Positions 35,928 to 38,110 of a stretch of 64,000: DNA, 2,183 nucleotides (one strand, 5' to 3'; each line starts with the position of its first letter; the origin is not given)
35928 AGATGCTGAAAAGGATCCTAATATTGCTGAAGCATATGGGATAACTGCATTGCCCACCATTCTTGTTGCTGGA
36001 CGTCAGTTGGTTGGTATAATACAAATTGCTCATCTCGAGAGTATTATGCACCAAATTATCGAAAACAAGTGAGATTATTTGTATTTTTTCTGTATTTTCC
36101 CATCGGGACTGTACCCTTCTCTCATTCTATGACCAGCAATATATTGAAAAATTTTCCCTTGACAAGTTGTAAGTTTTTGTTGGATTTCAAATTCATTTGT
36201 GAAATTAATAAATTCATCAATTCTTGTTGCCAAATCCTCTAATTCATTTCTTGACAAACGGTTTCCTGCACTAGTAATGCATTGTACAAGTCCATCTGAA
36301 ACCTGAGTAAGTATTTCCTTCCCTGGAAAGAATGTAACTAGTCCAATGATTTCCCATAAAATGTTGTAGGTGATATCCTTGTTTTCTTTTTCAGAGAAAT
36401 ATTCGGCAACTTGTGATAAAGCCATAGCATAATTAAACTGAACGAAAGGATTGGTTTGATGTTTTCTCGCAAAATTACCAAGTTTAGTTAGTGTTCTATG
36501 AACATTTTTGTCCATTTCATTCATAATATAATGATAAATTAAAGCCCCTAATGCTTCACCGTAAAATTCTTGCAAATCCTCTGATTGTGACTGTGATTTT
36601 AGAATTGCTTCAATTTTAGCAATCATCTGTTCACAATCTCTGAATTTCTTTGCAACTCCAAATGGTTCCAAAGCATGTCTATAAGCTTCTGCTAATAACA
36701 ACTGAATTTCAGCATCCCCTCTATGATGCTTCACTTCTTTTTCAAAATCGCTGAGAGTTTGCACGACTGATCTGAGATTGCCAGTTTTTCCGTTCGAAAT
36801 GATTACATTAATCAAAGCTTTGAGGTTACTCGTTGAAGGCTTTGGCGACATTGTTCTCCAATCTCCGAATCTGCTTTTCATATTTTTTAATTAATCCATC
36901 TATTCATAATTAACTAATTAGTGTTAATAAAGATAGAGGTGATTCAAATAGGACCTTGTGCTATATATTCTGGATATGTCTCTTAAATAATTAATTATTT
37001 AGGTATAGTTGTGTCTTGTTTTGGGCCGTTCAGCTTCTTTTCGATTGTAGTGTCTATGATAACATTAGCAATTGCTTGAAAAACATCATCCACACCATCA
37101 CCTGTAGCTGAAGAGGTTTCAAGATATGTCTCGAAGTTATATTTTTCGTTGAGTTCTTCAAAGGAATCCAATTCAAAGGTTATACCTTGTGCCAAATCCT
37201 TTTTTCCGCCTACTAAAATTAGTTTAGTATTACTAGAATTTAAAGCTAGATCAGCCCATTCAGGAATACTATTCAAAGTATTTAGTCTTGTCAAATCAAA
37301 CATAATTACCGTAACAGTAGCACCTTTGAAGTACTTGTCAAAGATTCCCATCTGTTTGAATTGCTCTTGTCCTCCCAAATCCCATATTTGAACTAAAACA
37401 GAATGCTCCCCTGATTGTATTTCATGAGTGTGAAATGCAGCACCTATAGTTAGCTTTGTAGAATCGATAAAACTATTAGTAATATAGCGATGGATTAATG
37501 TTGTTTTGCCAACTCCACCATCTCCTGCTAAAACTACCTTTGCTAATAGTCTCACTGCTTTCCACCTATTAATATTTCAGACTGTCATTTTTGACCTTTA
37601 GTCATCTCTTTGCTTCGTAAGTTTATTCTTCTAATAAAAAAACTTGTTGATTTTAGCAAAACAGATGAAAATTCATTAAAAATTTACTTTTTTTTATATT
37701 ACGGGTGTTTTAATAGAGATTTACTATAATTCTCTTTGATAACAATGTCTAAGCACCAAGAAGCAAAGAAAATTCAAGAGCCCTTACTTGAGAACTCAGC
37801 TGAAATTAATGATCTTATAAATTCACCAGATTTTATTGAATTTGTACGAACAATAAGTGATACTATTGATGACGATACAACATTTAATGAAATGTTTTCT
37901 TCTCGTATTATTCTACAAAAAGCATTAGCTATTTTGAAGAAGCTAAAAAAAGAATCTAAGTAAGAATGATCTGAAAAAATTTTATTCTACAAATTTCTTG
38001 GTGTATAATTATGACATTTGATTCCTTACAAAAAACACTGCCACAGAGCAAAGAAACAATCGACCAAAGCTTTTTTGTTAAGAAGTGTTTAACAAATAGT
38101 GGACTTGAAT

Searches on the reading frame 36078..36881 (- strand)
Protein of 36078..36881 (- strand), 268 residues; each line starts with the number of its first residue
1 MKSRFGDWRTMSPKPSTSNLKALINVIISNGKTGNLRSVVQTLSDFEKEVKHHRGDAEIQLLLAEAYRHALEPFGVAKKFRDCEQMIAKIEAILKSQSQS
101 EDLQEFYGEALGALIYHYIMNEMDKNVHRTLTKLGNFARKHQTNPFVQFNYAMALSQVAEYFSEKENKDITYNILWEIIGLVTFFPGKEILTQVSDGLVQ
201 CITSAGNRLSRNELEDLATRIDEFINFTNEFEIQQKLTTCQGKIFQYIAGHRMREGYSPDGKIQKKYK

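Call 3: search_protein_families(library=pfam, proteins=[window:36078-36881:-], max_evalue=1)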
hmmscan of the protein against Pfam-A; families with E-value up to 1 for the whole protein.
window:36078-36881:- (268 aa): 4 families
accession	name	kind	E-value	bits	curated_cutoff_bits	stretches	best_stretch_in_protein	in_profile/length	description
PF08568.16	Kinetochor_Ybp2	-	0.015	14.3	25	1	156-202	47-89/636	Uncharacterised protein family, YAP/Alf4/glomulin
PF17373.7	DUF5395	-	0.034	15.1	25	1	120-153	27-60/81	Family of unknown function (DUF5395)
PF15611.11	EH_Signature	-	0.14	11.9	27.5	1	94-221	65-197/423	EH_Signature domain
PF14964.11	INTS15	-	0.43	9.8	27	1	83-174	16-92/362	Integrator complex subunit 15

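Call 4: search_protein_families(library=ncbifam, proteins=[window:36078-36881:-], max_evalue=1)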
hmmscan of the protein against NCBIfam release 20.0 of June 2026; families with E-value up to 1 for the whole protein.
window:36078-36881:- (268 aa): 1 family
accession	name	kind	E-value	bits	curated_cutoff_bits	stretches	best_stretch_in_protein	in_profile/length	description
NF047706.1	LIC12611_phage_tail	subfamily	0.027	13.2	480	1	81-167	275-353/628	LIC12611 family phage tail protein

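Call 55: search_solved_structures(query=A4, max_evalue=10, show_alignments=1)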
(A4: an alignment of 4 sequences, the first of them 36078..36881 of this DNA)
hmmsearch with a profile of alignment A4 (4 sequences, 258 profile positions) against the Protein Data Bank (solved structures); distinct sequences matched with E-value up to 10: 5.
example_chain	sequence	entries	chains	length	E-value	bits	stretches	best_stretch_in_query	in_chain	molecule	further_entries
3jqh_A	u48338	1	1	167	0.12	15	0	69-125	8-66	C-type lectin domain family 4 member M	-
1sxj_A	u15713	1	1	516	0.85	12.1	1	14-72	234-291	Activator 1 95 kDa subunit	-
8jaq_A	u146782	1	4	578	1.8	11.1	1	46-116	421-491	Amyloid protein-binding protein 2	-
8jar_A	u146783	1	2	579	1.8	11.1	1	46-116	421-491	Amyloid protein-binding protein 2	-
8jal_A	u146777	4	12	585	1.8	11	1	46-116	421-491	Amyloid protein-binding protein 2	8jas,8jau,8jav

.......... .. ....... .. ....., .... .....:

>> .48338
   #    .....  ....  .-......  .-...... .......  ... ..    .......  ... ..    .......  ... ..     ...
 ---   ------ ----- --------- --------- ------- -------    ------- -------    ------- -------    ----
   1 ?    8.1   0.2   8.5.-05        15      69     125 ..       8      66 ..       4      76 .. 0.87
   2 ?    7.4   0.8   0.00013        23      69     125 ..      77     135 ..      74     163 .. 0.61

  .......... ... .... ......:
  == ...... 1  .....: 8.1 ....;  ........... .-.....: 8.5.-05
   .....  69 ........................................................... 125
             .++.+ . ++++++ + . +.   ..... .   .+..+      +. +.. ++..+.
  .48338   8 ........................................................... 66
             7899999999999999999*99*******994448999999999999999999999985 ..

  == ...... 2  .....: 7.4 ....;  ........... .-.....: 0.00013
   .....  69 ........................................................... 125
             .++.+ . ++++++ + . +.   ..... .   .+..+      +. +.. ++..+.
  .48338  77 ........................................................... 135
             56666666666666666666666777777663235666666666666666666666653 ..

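Call 96: search_protein_families(library=padloc, proteins=[window:36078-36851:-], max_evalue=0.001)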
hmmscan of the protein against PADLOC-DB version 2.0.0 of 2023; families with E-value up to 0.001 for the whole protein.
window:36078-36851:- (258 aa): 0 families

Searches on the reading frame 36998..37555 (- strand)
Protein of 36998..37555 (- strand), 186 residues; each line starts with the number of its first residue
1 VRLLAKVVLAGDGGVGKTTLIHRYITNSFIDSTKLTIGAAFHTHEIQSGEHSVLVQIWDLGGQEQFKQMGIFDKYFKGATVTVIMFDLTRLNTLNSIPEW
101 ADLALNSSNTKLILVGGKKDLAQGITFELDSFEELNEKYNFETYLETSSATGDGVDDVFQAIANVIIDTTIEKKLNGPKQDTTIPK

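Call 3: search_protein_families(library=pfam, proteins=[window:36998-37555:-], max_evalue=1)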
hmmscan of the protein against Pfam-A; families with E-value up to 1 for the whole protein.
window:36998-37555:- (186 aa): 18 families
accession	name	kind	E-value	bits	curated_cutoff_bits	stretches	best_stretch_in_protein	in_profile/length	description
PF00071.28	Ras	-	1.8e-35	122.4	21.6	1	6-166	1-160/162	Ras family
PF08477.19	Roc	-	8.6e-24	84.5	27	1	6-120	1-119/119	Ras of Complex, Roc, domain of DAPkinase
PF00025.27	Arf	-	1.2e-10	41.6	22.3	1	6-164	16-172/174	ADP-ribosylation factor family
PF04670.18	Gtr1_RagA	-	9.4e-05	22.4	22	1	6-92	1-90/232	Gtr1/RagA G protein conserved region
PF01926.29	MMR_HSR1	-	0.00044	20.8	21.9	1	6-93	1-91/113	50S ribosome-binding GTPase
PF03193.22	RsgA_GTPase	-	0.00091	19.5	30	1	7-27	109-129/174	RsgA GTPase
PF03266.21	NTPase_1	-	0.0023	18.2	23.9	1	6-66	1-60/168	NTPase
PF13401.12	AAA_22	-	0.014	16.2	27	1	8-27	9-28/130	AAA domain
PF07724.20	AAA_2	-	0.015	15.8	27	1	5-87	4-82/166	AAA domain (Cdc48 subfamily)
PF02367.23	TsaE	-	0.023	15.1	26.6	1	7-84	24-99/128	Threonylcarbamoyl adenosine biosynthesis protein TsaE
PF13479.12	AAA_24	-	0.024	14.9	27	1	6-31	4-29/195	AAA domain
PF12218.14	End_N_terminal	-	0.032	14.3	26.3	1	150-177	1-28/67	N terminal extension of bacteriophage endosialidase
PF09439.16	SRPRB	-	0.04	13.7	25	1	6-84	5-76/178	Signal recognition particle receptor beta subunit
PF13191.12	AAA_16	-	0.047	14.6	32.6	1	7-32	27-51/167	AAA ATPase domain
PF05729.18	NACHT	-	0.14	12.5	26.7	1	7-23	3-19/167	NACHT domain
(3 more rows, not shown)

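Call 4: search_protein_families(library=ncbifam, proteins=[window:36998-37555:-], max_evalue=1)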
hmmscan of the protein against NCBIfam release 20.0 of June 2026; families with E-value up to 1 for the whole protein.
window:36998-37555:- (186 aa): 6 families
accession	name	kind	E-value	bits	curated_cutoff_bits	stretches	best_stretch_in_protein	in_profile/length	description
TIGR00231.1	small_GTP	domain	2.5e-22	79.4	42.5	1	5-162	4-162/164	GTP-binding protein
NF000908.1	PRK00089.1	equivalog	0.00036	19.9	237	1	80-166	84-167/291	GTPase Era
NF010248.0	PRK13695.1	equivalog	0.0011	18.7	156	1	5-63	4-60/180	NTPase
NF008955.0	PRK12297.1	equivalog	0.0095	14.9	406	1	109-173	275-335/429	GTPase ObgE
NF010341.0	PRK13768.1-3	equivalog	0.041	13.5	355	1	74-166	159-246/257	GTPase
NF000355.4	ribo_prot_ABC_F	equivalog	0.041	12.7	380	1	5-56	340-397/499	ribosomal protection-like ABC-F family protein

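Call 96: search_protein_families(library=padloc, proteins=[window:36998-37555:-], max_evalue=0.001)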
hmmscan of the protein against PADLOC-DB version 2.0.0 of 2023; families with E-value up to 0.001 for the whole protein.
window:36998-37555:- (186 aa): 0 families

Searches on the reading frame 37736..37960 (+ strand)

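Call 3: search_protein_families(library=pfam, proteins=[window:37736-37960:+], max_evalue=1)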
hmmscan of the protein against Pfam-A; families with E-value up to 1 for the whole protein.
window:37736-37960:+ (75 aa): 0 families

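Call 57: search_protein_families(library=ncbifam, proteins=[window:37736-37960:+], max_evalue=0.1)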
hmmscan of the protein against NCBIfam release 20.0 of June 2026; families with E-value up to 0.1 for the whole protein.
window:37736-37960:+ (75 aa): 1 family
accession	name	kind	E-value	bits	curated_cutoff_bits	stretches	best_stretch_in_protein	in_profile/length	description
NF052401.1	AdhsnEplAEhrl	equivalog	0.026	14.9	150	1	35-62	11-38/103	adhesin EplA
